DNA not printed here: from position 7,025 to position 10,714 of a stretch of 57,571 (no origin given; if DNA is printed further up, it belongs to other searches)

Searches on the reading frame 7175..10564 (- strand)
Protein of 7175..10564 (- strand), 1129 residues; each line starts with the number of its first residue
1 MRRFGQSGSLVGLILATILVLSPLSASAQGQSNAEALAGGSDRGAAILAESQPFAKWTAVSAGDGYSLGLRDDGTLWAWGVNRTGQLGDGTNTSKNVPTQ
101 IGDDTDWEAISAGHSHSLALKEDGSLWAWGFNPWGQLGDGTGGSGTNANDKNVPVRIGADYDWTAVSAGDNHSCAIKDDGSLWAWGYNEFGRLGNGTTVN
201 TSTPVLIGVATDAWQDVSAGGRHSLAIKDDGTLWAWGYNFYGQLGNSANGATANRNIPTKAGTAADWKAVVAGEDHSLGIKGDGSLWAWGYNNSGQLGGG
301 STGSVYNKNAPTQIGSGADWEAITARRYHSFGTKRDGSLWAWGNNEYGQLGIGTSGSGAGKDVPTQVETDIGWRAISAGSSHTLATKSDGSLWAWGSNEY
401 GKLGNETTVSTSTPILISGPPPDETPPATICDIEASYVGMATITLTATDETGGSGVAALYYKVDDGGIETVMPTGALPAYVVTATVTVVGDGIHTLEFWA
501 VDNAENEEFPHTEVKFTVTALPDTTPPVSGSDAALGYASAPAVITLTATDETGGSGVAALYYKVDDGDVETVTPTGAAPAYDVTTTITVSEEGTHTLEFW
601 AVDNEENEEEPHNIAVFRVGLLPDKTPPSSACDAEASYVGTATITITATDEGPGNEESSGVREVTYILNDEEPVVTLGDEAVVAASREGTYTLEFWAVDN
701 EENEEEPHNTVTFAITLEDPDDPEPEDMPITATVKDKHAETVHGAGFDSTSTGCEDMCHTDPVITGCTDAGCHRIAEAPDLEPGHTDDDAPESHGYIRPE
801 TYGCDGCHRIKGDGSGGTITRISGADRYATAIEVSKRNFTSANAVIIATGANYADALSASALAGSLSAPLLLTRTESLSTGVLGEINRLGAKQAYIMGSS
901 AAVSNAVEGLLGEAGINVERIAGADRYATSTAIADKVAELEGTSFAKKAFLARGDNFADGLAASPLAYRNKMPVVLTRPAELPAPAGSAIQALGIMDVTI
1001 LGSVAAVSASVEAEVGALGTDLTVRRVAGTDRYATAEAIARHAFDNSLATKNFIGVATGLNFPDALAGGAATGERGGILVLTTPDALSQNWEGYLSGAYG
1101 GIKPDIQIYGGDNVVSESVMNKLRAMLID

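Call 78: search_protein_families(library=pfam, proteins=[window:7175-10564:-], max_evalue=0.01)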
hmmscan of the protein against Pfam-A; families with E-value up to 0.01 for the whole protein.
window:7175-10564:- (1129 aa): 6 families
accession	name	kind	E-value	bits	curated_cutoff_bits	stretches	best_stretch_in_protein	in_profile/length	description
PF25390.1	WD40_RLD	-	3.3e-87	293.6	150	2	55-315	89-346/363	RCC1-like domain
PF00415.24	RCC1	-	3.3e-81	268.1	21.7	7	179-227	1-50/50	Regulator of chromosome condensation (RCC1) repeat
PF13540.12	RCC1_2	-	7.8e-65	213.6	22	7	164-191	2-29/30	Regulator of chromosome condensation (RCC1) repeat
PF04122.17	CW_binding_2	-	3.5e-50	168.9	24.9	3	821-908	1-73/73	Cell wall binding domain 2 (CWB2)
PF25384.1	Alsin_RLD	-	5.4e-12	46.2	100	1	341-408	246-312/405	Alsin RCC1-like domain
PF17829.7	GH115_C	-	0.00075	19.8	24.1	0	582-604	127-149/172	Glycosyl hydrolase family 115 C-terminal domain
